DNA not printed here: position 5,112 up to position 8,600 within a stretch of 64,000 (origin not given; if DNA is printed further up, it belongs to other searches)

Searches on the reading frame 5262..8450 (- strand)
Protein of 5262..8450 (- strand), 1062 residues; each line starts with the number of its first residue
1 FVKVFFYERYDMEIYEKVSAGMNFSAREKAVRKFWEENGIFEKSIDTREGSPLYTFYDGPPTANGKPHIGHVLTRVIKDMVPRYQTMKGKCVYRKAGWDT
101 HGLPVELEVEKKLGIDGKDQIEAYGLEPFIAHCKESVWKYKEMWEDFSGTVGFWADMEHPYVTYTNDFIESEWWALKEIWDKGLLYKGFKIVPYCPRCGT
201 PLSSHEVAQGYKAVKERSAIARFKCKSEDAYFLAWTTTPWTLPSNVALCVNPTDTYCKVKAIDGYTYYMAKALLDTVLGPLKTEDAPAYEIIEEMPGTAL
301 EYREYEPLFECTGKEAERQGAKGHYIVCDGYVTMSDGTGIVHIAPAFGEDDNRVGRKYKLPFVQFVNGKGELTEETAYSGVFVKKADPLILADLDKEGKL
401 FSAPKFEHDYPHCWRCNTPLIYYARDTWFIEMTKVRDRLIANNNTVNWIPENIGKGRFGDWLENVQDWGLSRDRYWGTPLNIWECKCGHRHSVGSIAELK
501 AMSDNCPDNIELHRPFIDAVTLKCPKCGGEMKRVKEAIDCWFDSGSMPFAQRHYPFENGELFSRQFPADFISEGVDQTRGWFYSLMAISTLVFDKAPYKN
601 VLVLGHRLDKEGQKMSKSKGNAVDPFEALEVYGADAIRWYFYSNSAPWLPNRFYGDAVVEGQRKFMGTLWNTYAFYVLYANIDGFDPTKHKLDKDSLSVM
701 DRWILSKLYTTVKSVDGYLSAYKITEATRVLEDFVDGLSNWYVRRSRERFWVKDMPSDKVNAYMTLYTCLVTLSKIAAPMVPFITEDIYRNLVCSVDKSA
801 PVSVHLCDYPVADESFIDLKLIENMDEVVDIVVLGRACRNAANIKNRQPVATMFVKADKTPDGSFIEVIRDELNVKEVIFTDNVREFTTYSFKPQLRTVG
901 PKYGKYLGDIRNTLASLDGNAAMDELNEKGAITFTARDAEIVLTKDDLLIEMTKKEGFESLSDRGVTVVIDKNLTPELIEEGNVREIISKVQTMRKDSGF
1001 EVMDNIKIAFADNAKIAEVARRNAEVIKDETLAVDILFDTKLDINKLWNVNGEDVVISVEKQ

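Call 20: search_protein_families(library=pfam, max_evalue=0.001, proteins=[window:5262-8450:-])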
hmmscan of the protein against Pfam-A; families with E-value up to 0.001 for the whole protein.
window:5262-8450:- (1062 aa): 6 families
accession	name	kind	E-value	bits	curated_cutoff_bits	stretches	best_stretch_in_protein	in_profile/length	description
PF00133.28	tRNA-synt_1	-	4.5e-126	421.4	22.7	1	32-643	3-404/414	tRNA synthetases class I (I, L, M and V)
PF19302.4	DUF5915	-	5e-52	176.7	27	1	867-1061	2-194/195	Domain of unknown function (DUF5915)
PF08264.19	Anticodon_1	-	5.5e-30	104.6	25.1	1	701-850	1-144/148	Anticodon-binding domain of tRNA ligase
PF09334.17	tRNA-synt_1g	-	7.9e-20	71.4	20.1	2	63-123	10-69/391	tRNA synthetases class I (M)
PF01406.26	tRNA-synt_1e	-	5.6e-05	23.1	27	0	587-644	227-283/301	tRNA synthetases class I (C) catalytic domain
PF01921.24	tRNA-synt_1f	-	0.00023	20.6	27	1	608-644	276-312/360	tRNA synthetases class I (K)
